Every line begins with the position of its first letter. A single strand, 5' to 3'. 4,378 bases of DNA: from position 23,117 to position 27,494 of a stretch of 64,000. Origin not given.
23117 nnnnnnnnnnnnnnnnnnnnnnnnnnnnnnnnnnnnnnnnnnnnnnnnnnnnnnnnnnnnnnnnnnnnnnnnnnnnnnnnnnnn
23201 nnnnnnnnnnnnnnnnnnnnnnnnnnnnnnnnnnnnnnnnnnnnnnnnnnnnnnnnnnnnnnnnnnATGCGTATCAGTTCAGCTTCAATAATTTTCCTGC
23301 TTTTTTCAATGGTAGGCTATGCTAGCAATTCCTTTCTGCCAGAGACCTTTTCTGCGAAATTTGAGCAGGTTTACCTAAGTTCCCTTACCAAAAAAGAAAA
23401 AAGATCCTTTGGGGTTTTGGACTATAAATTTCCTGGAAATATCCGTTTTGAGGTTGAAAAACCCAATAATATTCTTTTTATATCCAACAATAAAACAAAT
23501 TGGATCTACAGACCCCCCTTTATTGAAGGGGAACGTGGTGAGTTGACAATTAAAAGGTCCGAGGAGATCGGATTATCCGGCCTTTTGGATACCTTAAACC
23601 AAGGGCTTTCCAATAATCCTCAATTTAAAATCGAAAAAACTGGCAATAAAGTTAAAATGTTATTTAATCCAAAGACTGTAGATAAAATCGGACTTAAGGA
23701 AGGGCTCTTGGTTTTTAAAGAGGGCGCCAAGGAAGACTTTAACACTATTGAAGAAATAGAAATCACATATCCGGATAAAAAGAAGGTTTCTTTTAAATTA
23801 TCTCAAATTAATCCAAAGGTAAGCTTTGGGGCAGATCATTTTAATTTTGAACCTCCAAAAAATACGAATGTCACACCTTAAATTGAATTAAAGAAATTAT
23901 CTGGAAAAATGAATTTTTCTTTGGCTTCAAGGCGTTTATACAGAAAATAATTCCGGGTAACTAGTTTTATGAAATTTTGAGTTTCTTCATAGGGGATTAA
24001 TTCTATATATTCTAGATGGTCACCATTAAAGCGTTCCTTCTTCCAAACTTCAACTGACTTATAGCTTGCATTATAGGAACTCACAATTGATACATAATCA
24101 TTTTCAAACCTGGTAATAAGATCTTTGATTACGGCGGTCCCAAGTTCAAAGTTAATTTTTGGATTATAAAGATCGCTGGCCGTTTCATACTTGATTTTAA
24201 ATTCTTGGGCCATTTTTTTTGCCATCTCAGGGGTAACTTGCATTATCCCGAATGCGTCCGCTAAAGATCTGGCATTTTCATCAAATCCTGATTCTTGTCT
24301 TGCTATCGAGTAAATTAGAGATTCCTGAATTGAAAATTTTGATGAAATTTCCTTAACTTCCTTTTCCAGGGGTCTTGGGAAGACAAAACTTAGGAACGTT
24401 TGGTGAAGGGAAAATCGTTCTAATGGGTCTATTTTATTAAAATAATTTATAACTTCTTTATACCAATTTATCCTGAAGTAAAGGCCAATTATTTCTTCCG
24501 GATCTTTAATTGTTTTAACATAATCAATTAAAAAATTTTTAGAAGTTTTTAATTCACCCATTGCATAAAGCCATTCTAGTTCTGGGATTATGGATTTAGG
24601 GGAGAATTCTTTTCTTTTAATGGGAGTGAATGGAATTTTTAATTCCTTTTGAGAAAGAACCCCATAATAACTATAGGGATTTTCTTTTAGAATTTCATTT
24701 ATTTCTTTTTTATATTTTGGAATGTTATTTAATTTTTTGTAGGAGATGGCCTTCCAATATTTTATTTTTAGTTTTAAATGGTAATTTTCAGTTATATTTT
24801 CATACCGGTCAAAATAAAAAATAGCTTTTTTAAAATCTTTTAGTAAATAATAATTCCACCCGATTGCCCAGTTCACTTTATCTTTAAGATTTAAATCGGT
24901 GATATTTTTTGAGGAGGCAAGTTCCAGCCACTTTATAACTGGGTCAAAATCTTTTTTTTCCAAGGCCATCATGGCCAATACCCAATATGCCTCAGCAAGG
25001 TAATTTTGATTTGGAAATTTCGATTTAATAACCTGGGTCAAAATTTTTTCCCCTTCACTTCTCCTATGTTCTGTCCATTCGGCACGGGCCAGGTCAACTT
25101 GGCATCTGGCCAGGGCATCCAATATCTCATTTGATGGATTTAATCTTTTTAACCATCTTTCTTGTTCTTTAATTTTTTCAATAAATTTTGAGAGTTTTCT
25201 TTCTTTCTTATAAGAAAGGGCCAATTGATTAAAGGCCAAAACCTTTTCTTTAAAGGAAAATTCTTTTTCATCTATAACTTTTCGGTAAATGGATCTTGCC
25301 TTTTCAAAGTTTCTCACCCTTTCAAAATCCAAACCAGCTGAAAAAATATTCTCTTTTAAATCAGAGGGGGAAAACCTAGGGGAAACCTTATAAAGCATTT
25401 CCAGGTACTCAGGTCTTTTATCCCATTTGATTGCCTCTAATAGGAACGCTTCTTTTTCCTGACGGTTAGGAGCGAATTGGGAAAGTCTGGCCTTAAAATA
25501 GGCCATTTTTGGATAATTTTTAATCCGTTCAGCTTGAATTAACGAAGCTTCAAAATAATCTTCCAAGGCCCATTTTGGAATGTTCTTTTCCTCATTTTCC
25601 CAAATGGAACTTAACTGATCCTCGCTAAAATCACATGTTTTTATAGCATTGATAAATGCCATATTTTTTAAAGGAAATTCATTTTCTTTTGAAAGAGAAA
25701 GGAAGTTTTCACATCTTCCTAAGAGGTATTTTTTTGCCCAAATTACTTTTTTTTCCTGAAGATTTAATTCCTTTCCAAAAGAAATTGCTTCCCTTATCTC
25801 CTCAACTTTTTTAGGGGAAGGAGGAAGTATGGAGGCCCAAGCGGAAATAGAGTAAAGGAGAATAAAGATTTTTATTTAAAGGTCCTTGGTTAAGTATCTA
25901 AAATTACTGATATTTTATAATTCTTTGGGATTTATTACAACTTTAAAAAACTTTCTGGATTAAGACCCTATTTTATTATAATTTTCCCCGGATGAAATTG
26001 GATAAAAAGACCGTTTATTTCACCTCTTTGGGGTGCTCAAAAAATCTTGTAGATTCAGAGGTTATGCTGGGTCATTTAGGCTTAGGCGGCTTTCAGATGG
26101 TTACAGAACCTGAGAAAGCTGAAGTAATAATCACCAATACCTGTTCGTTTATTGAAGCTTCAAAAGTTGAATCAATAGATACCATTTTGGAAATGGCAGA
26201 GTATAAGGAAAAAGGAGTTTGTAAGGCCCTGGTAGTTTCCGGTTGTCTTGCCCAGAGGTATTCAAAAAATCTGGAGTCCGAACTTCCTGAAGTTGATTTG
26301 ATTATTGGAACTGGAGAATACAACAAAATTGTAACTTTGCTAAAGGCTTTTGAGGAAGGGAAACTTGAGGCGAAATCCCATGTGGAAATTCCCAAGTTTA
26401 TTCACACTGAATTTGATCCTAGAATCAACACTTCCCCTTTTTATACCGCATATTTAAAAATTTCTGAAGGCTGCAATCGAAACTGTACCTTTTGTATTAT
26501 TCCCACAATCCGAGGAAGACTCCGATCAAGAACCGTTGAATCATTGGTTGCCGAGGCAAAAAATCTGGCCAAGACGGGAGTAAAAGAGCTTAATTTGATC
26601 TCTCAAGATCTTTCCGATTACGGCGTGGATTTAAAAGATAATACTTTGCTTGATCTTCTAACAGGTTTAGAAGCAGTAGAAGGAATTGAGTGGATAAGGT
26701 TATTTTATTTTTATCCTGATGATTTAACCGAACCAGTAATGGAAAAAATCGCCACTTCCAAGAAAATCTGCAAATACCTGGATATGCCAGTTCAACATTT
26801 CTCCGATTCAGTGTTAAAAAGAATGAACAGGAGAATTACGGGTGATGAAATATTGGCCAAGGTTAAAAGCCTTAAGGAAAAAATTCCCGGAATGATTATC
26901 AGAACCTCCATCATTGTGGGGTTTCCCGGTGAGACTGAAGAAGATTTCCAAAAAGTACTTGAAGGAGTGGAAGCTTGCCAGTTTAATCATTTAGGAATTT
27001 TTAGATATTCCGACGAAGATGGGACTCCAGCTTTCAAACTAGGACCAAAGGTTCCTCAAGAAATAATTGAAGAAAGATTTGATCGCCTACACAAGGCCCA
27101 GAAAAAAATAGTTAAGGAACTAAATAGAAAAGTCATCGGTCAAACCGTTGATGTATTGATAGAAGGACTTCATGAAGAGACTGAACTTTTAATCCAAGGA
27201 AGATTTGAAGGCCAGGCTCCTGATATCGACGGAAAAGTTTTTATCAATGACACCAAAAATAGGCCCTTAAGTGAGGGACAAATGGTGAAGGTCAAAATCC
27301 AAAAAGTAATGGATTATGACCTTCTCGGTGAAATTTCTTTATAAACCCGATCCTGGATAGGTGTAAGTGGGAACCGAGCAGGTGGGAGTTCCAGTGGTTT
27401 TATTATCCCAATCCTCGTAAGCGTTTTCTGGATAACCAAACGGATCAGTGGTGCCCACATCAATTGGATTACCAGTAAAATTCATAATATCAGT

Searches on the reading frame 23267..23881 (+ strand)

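Call 86: search_protein_families(library=pfam, proteins=[window:23267-23881:+], max_evalue=0.00001)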
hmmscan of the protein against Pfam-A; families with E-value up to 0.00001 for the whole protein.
window:23267-23881:+ (204 aa): 1 family
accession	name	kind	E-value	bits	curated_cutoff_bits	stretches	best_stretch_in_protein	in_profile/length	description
PF03548.22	LolA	-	1.8e-11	44.5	23.6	1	26-194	4-164/165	Outer membrane lipoprotein carrier protein LolA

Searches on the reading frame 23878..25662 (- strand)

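Call 86: search_protein_families(library=pfam, proteins=[window:23878-25662:-], max_evalue=0.00001)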
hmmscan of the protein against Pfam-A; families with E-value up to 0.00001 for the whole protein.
window:23878-25662:- (594 aa): 1 family
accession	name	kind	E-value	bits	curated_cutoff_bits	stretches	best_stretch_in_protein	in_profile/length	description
PF01464.25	SLT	-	4.5e-24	84.7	21.3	1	437-549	4-113/117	Transglycosylase SLT domain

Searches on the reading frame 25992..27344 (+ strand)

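Call 86: search_protein_families(library=pfam, proteins=[window:25992-27344:+], max_evalue=0.00001)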
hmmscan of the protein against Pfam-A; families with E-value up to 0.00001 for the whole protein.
window:25992-27344:+ (450 aa): 4 families
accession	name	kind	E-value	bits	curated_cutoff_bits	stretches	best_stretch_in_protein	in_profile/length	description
PF04055.27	Radical_SAM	-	2.3e-27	96.7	29.5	1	156-324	2-164/166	Radical SAM superfamily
PF00919.26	UPF0004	-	1.3e-26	92.9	27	1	8-106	2-98/98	Uncharacterized protein family UPF0004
PF18693.7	TRAM_2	-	7.5e-19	68.1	27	1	382-448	1-62/63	TRAM domain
PF01938.26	TRAM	-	1.4e-06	28.5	21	1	381-448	3-60/61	TRAM domain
